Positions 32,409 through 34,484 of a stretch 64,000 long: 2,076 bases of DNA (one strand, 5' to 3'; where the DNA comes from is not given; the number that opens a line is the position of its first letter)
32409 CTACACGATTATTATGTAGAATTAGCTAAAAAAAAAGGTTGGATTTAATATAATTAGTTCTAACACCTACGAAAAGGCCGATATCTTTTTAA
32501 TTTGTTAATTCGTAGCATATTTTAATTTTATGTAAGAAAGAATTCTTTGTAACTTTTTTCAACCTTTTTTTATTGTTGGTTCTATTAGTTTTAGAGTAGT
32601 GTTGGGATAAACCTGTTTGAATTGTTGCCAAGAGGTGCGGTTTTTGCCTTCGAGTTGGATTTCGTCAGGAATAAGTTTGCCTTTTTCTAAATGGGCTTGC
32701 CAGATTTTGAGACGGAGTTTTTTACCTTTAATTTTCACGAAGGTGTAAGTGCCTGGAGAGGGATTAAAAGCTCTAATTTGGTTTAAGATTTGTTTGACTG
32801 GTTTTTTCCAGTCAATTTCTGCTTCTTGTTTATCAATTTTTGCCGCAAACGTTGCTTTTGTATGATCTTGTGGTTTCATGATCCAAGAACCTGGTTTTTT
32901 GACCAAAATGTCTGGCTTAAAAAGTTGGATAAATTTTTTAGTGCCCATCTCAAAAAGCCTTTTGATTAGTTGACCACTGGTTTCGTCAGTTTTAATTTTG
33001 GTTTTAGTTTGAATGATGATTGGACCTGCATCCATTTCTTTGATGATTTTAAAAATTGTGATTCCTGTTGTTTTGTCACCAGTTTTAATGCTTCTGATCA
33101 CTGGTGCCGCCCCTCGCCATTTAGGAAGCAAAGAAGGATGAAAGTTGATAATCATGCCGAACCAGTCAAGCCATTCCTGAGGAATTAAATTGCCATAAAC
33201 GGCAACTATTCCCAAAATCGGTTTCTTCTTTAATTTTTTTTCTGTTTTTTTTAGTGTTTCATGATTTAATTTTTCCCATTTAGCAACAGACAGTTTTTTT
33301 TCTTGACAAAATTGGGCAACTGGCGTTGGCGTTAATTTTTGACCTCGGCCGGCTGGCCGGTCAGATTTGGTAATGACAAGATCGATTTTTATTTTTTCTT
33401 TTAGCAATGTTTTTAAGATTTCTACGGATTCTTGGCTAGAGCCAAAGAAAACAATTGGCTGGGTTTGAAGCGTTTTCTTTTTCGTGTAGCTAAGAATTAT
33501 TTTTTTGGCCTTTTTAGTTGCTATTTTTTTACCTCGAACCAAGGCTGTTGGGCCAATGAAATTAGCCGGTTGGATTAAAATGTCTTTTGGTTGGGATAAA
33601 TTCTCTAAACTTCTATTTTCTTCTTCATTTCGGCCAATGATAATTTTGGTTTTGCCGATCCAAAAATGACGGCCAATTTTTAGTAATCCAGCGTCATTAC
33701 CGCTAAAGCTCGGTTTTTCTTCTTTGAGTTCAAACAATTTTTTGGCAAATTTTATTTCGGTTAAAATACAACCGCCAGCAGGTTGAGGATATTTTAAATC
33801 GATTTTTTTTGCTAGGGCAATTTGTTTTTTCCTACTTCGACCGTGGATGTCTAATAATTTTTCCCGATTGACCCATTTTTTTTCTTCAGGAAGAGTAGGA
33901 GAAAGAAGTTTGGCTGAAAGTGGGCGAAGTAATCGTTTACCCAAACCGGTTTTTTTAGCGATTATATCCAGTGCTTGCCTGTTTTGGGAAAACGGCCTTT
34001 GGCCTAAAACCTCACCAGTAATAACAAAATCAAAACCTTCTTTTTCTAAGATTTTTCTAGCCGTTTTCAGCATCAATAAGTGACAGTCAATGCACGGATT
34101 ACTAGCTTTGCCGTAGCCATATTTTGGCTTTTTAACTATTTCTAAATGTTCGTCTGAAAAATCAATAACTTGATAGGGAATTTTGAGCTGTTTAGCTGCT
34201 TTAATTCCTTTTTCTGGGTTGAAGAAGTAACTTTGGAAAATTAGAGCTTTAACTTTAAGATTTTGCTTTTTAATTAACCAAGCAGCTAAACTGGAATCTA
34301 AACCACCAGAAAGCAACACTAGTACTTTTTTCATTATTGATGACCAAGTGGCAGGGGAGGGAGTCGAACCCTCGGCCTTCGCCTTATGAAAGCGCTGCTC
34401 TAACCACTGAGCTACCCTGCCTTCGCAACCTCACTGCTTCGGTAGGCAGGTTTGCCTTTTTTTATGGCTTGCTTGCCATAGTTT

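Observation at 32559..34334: Fusion of a ThiI/MnmA-like PP-loop tRNA-thiolase domain to methionyl-tRNA formyltransferase, next to the initiator tRNA gene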

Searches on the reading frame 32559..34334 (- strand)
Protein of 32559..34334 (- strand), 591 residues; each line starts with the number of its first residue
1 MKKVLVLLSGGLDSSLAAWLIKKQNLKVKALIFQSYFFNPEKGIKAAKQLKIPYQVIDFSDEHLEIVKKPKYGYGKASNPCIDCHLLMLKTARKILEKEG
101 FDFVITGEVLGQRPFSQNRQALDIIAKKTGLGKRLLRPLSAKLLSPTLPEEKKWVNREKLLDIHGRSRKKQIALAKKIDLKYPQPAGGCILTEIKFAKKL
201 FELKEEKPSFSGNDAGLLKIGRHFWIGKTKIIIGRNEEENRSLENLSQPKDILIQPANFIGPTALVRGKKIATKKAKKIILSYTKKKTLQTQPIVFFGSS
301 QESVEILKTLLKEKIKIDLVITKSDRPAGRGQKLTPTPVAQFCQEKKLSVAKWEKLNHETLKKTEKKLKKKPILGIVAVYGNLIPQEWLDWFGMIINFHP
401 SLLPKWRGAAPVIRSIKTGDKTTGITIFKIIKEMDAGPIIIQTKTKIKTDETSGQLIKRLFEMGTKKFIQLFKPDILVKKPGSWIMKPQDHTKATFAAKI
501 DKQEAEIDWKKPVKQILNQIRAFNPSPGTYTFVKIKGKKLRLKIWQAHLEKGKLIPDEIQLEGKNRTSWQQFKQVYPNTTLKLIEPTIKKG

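Call 3: search_protein_families(library=pfam, proteins=[window:32559-34334:-], max_evalue=0.1)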
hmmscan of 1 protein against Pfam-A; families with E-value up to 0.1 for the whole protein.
window:32559-34334:- (591 aa): 9 families
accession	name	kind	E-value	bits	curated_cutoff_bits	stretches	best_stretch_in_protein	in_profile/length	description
PF00551.24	Formyl_trans_N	-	7e-35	120.8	26.1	1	294-470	3-179/181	Formyl transferase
PF02911.23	Formyl_trans_C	-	1.9e-13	50.8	21.1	1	499-552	1-50/100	Formyl transferase, C-terminal domain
PF02568.20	ThiI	-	3.1e-13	50.2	20.5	1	3-139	5-144/197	Thiamine biosynthesis protein (ThiI)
PF18297.6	NFACT-R_2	-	7.5e-13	49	26.9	1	221-307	1-90/104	NFACT protein RNA binding domain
PF03054.22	tRNA_Me_trans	-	8.3e-11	42.4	20.6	1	2-108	1-126/202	tRNA methyl transferase HUP domain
PF24167.1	DUF7411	-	0.00011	22.2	28.7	1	3-65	2-64/194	Family of unknown function (DUF7411)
PF06508.19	QueC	-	0.00014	21.9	22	1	3-56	1-53/210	Queuosine biosynthesis protein QueC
PF02540.23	NAD_synthase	-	0.0011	18.6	21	1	2-61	19-83/242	NAD synthase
PF00733.27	Asn_synthase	-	0.0079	16.3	21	1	3-107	19-125/354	Asparagine synthase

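Call 4: search_protein_families(library=ncbifam, proteins=[window:32559-34334:-], max_evalue=0.1)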
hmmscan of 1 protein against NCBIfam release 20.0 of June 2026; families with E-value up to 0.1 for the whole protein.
window:32559-34334:- (591 aa): 22 families
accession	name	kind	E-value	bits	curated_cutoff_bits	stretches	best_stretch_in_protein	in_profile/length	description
TIGR00460.1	fmt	equivalog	2.2e-62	211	201.5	1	294-548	3-249/315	methionyl-tRNA formyltransferase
NF005998.1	PRK08125.1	equivalog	4e-30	104.8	777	1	304-550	13-248/649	bifunctional UDP-4-amino-4-deoxy-L-arabinose formyltransferase/UDP-glucuronic acid oxidase ArnA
NF005414.0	PRK06988.1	equivalog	4.5e-30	104.7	316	1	293-553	4-253/311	formyltransferase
TIGR00639.1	PurN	equivalog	8.5e-18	64.6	150.1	1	364-466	72-175/192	phosphoribosylglycinamide formyltransferase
NF006222.0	PRK08349.1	subfamily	2.4e-13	50.4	251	1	3-139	2-141/198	hypothetical protein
TIGR00342.1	TIGR00342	equivalog_domain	7.7e-13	48.3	264.5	1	3-139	174-312/373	tRNA uracil 4-sulfurtransferase ThiI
NF001138.1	PRK00143.1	equivalog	4.5e-11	42.3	284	1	3-108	1-121/345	tRNA 2-thiouridine(34) synthase MnmA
TIGR00655.1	PurU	equivalog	6.3e-11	42.4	285.95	1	354-458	144-248/280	formyltetrahydrofolate deformylase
NF005755.0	PRK07579.1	equivalog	7.9e-11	42.2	238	1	395-541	88-232/245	dTDP-4-amino-4,6-dideoxyglucose formyltransferase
TIGR00420.1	trmU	equivalog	6.1e-10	38.5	236.95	1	2-109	1-126/351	tRNA 2-thiouridine(34) synthase MnmA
NF004684.0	PRK06027.1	subfamily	6.5e-10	39.2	223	1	367-458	160-253/286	formyltetrahydrofolate deformylase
NF011258.0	PRK14664.1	equivalog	7.2e-06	25.3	680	1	2-107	6-115/362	tRNA 2-thiouridine(34) synthase MnmA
NF011155.0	PRK14561.1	equivalog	1.4e-05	24.9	207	1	3-68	2-67/195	hypothetical protein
TIGR00268.2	TIGR00268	equivalog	0.00015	21.1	150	1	1-110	13-121/259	ATP-dependent sacrificial sulfur transferase LarE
NF049949.1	tRNAsynTtuAPyrococ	equivalog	0.00052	19.2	450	1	2-111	48-158/292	tRNA-5-methyluridine(54) 2-sulfurtransferase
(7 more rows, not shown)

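Call 8: find_homologous_proteins(query=window:32559-34334:-, max_evalue=0.001)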
Query window:32559-34334:- (591 aa): 5686 proteins with E <= 0.001 among 8000 candidates; the best 120 are listed.
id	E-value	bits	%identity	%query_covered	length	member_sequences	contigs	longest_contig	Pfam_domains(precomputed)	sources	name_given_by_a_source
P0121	0.0e+0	1296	100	99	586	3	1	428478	PF03054.23,PF02568.21,PF00551.25,PF18297.7,PF02911.24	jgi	-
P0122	2.2e-259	880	69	97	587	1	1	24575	PF03054.23,PF06508.20,PF02568.21,PF00551.25,PF18297.7,PF02911.24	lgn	-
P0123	3.2e-253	859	65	98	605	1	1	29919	PF03054.23,PF02568.21,PF00551.25,PF18297.7,PF02911.24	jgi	-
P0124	5.5e-252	855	67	98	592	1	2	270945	PF03054.23,PF02568.21,PF00551.25,PF18297.7,PF02911.24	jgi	-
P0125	2.4e-249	847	65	99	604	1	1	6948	PF03054.23,PF02568.21,PF00551.25,PF18297.7,PF02911.24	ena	-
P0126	1.4e-247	841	65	99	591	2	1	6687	PF03054.23,PF02568.21,PF00551.25,PF18297.7,PF02911.24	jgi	-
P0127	9.5e-246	835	66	98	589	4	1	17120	PF03054.23,PF02568.21,PF00551.25,PF18297.7,PF02911.24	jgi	-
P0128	9.0e-243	825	62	97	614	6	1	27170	PF03054.23,PF02568.21,PF00551.25,PF18297.7,PF02911.24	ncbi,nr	ncbi:methionyl-tRNA formyltransferase [Patescibacteria group bacterium]|nr:methionyl-tRNA formyltran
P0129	2.3e-241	820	63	98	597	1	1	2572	PF03054.23,PF02568.21,PF00551.25,PF18297.7,PF02911.24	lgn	-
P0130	1.1e-237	808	62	96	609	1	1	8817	PF03054.23,PF02568.21,PF00551.25,PF18297.7,PF02911.24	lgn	-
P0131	6.0e-233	793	59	97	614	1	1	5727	PF03054.23,PF02568.21,PF00551.25,PF18297.7,PF02911.24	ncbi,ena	-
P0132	7.6e-229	779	60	97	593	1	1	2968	PF03054.23,PF02568.21,PF00551.25,PF18297.7,PF02911.24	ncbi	-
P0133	2.2e-227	774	62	97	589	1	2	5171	PF03054.23,PF02568.21,PF00551.25,PF18297.7,PF02911.24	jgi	-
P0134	6.1e-226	769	59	97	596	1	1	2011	PF03054.23,PF02568.21,PF00551.25,PF18297.7,PF02911.24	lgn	-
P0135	8.5e-226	769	60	97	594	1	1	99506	PF03054.23,PF02568.21,PF00551.25,PF18297.7,PF02911.24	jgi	jgi:methionyl-tRNA formyltransferase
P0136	1.8e-225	768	58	99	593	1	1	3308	PF24167.2,PF03054.23,PF02568.21,PF00551.25,PF18297.7,PF02911.24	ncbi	-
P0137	1.6e-224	765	59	97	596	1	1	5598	PF03054.23,PF02568.21,PF00551.25,PF18297.7,PF02911.24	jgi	jgi:tRNA-specific 2-thiouridylase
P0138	2.4e-221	754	58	98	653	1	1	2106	PF03054.23,PF02568.21,PF00551.25,PF18297.7,PF02911.24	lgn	-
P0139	6.0e-219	746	58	97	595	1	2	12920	PF03054.23,PF02568.21,PF00551.25,PF18297.7,PF02911.24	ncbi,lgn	-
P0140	3.2e-217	741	57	98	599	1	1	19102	PF24167.2,PF03054.23,PF02568.21,PF00551.25,PF18297.7,PF02911.24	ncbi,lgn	-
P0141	4.9e-217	740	56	99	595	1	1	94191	PF03054.23,PF02568.21,PF00551.25,PF18297.7,PF02911.24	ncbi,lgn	-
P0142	1.2e-216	739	58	98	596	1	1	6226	PF03054.23,PF02568.21,PF00551.25,PF18297.7,PF02911.24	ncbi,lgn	-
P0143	8.4e-216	736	57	99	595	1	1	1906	PF03054.23,PF02568.21,PF00551.25,PF18297.7,PF02911.24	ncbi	-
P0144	3.7e-215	734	56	97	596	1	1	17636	PF03054.23,PF02568.21,PF00551.25,PF02911.24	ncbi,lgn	-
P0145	3.8e-210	717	56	99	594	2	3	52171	PF03054.23,PF02568.21,PF00551.25,PF18297.7,PF02911.24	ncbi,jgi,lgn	jgi:tRNA-uridine 2-sulfurtransferase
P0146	2.0e-207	708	60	93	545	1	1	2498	PF03054.23,PF02568.21,PF00551.25,PF18297.7,PF02911.24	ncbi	ncbi:MAG: methionyl-tRNA formyltransferase, partial [Patescibacteria group bacterium]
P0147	1.5e-193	662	57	96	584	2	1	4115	PF00551.25,PF18297.7,PF02911.24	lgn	-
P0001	2.3e-128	447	58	59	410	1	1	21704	PF24167.2,PF03054.23,PF02568.21,PF18297.7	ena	-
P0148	1.4e-126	441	53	64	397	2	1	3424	PF00551.25,PF18297.7,PF02911.24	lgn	-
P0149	1.3e-115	405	53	59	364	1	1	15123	PF00551.25,PF02911.24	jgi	-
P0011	3.5e-111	391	57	52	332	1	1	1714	PF24167.2,PF03054.23,PF02568.21,PF18297.7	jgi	-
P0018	1.6e-104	369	60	46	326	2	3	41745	PF03054.23,PF02568.21,PF18297.7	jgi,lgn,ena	-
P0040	4.1e-98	347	56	48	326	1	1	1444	PF03054.23,PF02568.21,PF18297.7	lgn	-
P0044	4.3e-98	347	53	56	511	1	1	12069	PF03054.23,PF01300.25,PF02568.21,PF18297.7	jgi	-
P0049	1.5e-97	346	61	45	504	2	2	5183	PF03054.23,PF01300.25,PF02568.21,PF18297.7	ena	-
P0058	5.1e-97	344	54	46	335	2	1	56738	PF24167.2,PF03054.23,PF02568.21,PF18297.7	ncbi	-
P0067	1.5e-96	342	56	48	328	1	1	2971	PF03054.23,PF18297.7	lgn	-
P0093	1.0e-95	339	58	48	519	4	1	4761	PF13419.13,PF24167.2,PF03054.23,PF00702.33,PF02568.21,PF18297.7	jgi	-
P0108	1.1e-95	339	53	52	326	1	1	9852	PF24167.2,PF03054.23,PF02568.21,PF18297.7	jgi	-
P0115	1.5e-94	336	58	43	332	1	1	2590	PF03054.23,PF02568.21,PF18297.7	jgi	-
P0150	2.1e-94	335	58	48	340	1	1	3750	PF24167.2,PF03054.23,PF02568.21,PF18297.7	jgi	jgi:tRNA-specific 2-thiouridylase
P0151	3.5e-94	334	59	45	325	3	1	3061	PF03054.23,PF02568.21,PF18297.7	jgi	-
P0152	4.7e-94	334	57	48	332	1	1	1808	PF03054.23,PF02568.21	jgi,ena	-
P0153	7.8e-94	333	56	47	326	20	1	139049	PF02568.21,PF18297.7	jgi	jgi:tRNA U34 2-thiouridine synthase MnmA/TrmU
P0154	1.0e-93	333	45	48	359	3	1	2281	PF03054.23,PF02568.21,PF18297.7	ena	-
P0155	1.6e-93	332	58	47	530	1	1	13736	PF13419.13,PF03054.23,PF00702.33,PF02568.21,PF18297.7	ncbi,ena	-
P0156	4.1e-93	331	55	48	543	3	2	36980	PF03054.23,PF02568.21,PF18297.7,PF05670.19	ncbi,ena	-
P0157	8.1e-93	330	54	48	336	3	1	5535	PF03054.23,PF18297.7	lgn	-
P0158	8.8e-93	330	52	48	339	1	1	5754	PF03054.23,PF02568.21,PF18297.7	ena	-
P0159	2.6e-92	328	55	48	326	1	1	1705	PF18297.7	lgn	-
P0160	3.7e-92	328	51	48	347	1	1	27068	PF03054.23,PF02568.21,PF18297.7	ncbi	-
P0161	6.0e-92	327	58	48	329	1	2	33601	PF03054.23,PF02568.21,PF18297.7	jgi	jgi:tRNA U34 2-thiouridine synthase MnmA/TrmU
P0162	6.2e-92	327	57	45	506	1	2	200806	PF03054.23,PF01300.25,PF02568.21,PF18297.7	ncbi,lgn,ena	-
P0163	7.4e-92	327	53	48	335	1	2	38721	PF03054.23,PF18297.7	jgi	-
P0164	1.1e-91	326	50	48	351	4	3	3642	PF03054.23,PF18297.7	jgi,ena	-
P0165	6.3e-91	324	52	50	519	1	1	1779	PF24167.2,PF03054.23,PF00702.33,PF02568.21,PF18297.7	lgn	-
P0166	7.0e-91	323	55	48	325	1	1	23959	PF00733.28,PF24167.2,PF03054.23,PF06508.20,PF18297.7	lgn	-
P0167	1.1e-90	323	57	48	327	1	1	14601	PF03054.23,PF02568.21,PF18297.7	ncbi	-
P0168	2.8e-90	321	55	48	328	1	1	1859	PF03054.23,PF02568.21,PF18297.7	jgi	jgi:tRNA U34 2-thiouridine synthase MnmA/TrmU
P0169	3.2e-90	321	54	48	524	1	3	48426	PF13419.13,PF24167.2,PF03054.23,PF06508.20,PF00702.33,PF02568.21,PF18297.7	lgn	-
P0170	8.7e-90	320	54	48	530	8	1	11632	PF13419.13,PF05152.19,PF24167.2,PF03054.23,PF00702.33,PF02568.21,PF18297.7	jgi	-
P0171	2.0e-89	319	52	49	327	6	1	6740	PF03054.23,PF02568.21,PF18297.7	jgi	-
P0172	4.0e-89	318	57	45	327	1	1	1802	PF03054.23,PF02568.21,PF18297.7,PF05670.19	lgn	-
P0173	6.6e-89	317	55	45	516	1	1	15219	PF24167.2,PF03054.23,PF02568.21,PF18297.7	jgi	-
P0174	8.0e-89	317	49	50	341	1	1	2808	PF00733.28,PF24167.2,PF03054.23,PF02568.21,PF18297.7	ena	-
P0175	1.0e-88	316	54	48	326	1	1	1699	PF24167.2,PF03054.23,PF02568.21,PF18297.7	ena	-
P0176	1.4e-88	316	58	45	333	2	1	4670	PF03054.23,PF02568.21,PF18297.7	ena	-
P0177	1.9e-88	315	53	50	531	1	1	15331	PF13419.13,PF03054.23,PF02568.21,PF18297.7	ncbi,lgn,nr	ncbi:MAG: HAD hydrolase-like protein [Patescibacteria group bacterium]|nr:HAD hydrolase-like protein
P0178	3.0e-88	315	53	50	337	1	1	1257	PF03054.23,PF02568.21,PF18297.7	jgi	jgi:hypothetical protein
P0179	4.6e-88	314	56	48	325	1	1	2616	PF03054.23,PF02568.21,PF18297.7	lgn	-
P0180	9.8e-88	313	50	48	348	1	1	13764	PF03054.23,PF18297.7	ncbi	-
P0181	1.0e-87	313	55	48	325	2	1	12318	PF24167.2,PF03054.23,PF02568.21,PF18297.7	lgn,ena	-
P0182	1.0e-87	313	54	47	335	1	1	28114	PF03054.23,PF02568.21,PF18297.7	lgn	-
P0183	1.5e-87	312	52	48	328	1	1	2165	PF03054.23,PF18297.7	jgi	-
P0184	2.1e-87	312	51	48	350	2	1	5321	PF24167.2,PF03054.23,PF02568.21,PF18297.7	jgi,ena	-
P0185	2.3e-87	312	52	48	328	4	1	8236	PF03054.23,PF18297.7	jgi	-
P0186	5.3e-87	311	52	48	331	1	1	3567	PF24167.2,PF03054.23,PF02568.21,PF18297.7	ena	-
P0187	5.4e-87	311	52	48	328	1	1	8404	PF03054.23,PF18297.7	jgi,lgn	-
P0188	5.5e-87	311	54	50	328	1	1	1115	PF24167.2,PF03054.23,PF06508.20,PF02568.21,PF18297.7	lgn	-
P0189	6.0e-87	310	56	49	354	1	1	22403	PF02568.21,PF18297.7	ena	-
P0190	6.3e-87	310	53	48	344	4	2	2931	PF03054.23,PF02568.21,PF18297.7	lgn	-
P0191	8.2e-87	310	48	48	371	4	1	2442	PF03054.23,PF18297.7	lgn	-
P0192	1.7e-86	309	52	48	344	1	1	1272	PF03054.23,PF02568.21,PF18297.7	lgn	-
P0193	1.8e-86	309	51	45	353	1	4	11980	PF03054.23,PF18297.7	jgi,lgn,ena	-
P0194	2.1e-86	309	51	45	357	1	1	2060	PF24167.2,PF03054.23,PF02568.21,PF18297.7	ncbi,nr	ncbi:MAG: tRNA 4-thiouridine(8) synthase ThiI [Bacteroidota bacterium]|nr:tRNA 4-thiouridine(8) synt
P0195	2.3e-86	309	52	48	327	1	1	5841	PF18297.7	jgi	-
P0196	2.8e-86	308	52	49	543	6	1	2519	PF13419.13,PF24167.2,PF03054.23,PF00702.33,PF02568.21,PF18297.7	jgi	-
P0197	3.3e-86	308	51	48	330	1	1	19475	PF02568.21,PF18297.7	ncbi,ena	-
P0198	4.3e-86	308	53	48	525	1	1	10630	PF13419.13,PF03054.23,PF00702.33,PF02568.21,PF18297.7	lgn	-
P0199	6.5e-86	307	52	48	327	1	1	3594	PF03054.23,PF02568.21,PF18297.7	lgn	-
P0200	1.3e-85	306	57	45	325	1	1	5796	PF24167.2,PF03054.23,PF02568.21,PF18297.7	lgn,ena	-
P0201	3.2e-85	305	51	48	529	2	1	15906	PF24167.2,PF03054.23,PF00702.33,PF02568.21,PF18297.7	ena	-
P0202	7.4e-85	304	52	45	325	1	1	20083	PF03054.23,PF02568.21,PF18297.7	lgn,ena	-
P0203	7.8e-85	304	56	45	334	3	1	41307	PF03054.23,PF02568.21,PF18297.7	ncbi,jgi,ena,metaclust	metaclust:\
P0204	8.2e-85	303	52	45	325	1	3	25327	PF03054.23,PF02568.21,PF18297.7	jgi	jgi:tRNA U34 2-thiouridine synthase MnmA/TrmU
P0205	8.9e-85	303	55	48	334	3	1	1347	PF03054.23,PF02568.21,PF18297.7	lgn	-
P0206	1.6e-84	302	55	47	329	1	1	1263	PF24167.2,PF03054.23,PF02568.21,PF18297.7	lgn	-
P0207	2.0e-84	302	51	48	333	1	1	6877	PF02568.21,PF18297.7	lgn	-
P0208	2.1e-84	302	52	45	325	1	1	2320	PF03054.23,PF02568.21,PF18297.7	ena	-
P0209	3.9e-84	301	50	48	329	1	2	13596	PF03054.23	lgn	-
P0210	4.4e-84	301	51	48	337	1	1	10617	PF24167.2,PF03054.23,PF02568.21,PF18297.7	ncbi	-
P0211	4.9e-84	301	52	47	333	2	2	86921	PF03054.23,PF02568.21,PF18297.7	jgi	-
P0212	5.1e-84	301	57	45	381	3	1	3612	PF03054.23,PF02568.21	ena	-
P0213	6.5e-84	300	53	45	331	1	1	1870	PF24167.2,PF03054.23,PF02568.21,PF18297.7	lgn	-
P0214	1.1e-83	300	50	52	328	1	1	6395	PF03054.23,PF02568.21,PF18297.7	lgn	-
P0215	1.2e-83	300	55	48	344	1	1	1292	PF03054.23,PF02568.21,PF18297.7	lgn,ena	-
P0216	1.4e-83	299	52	46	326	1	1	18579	PF03054.23,PF02568.21,PF18297.7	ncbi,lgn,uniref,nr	ncbi:MAG: DUF814 domain-containing protein [Candidatus Syntrophonatronum acetioxidans]|uniref:DUF814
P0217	1.8e-83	299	48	53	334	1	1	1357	PF03054.23,PF02568.21,PF18297.7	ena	-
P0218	1.8e-83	299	53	45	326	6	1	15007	PF03054.23,PF02568.21,PF18297.7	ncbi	-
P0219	2.7e-83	298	48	48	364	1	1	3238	PF03054.23,PF02568.21,PF18297.7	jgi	-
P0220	3.0e-83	298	53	48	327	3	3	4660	PF18297.7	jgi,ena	-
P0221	3.3e-83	298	46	52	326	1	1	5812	PF03054.23,PF02568.21,PF18297.7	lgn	-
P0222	4.2e-83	298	48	50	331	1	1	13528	PF02568.21,PF18297.7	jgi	jgi:hypothetical protein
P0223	6.0e-83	297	49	48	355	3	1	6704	PF03054.23,PF02568.21,PF18297.7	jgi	-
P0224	6.6e-83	297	48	53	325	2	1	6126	PF24167.2,PF03054.23,PF02568.21,PF18297.7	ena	-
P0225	6.6e-83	297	48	53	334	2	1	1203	PF03054.23,PF02568.21,PF18297.7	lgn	-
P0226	6.7e-83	297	53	45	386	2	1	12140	PF03054.23,PF02568.21,PF18297.7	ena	-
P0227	9.5e-83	297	54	46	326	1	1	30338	PF03054.23,PF02568.21,PF18297.7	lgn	-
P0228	1.0e-82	297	51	50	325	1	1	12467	PF03054.23,PF02568.21,PF18297.7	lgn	-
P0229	1.9e-82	296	53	48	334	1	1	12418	PF06508.20,PF02568.21,PF18297.7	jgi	jgi:tRNA-uridine 2-sulfurtransferase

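Call 13: search_protein_representatives(protein=window:32559-34334:-)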
Query: 591 residues. Proteins with E-value up to 0.001 (for the whole library): 29213; up to 1e-10: 14968; up to 1e-30: 2735. The best 150 are listed.
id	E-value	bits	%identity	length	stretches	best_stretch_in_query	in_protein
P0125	7.5e-250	846.6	66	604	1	3-587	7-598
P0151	1.1e-94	334.3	57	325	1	3-285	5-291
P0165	2.0e-91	323.6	54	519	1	3-288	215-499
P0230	3.3e-86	306.4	52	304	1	2-287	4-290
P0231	3.7e-82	293.0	52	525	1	3-290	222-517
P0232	2.1e-81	290.5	55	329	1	3-288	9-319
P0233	2.0e-79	284.0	51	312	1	3-286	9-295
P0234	4.1e-78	279.6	51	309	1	3-284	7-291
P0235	3.4e-76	273.3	46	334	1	3-314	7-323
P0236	2.1e-75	270.7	53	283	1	1-285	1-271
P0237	8.9e-75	268.6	50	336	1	4-267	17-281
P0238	3.7e-74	266.6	47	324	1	3-269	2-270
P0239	4.0e-74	266.5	52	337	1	3-285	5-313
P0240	1.2e-73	264.9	49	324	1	3-291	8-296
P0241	6.4e-73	262.5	50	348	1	4-273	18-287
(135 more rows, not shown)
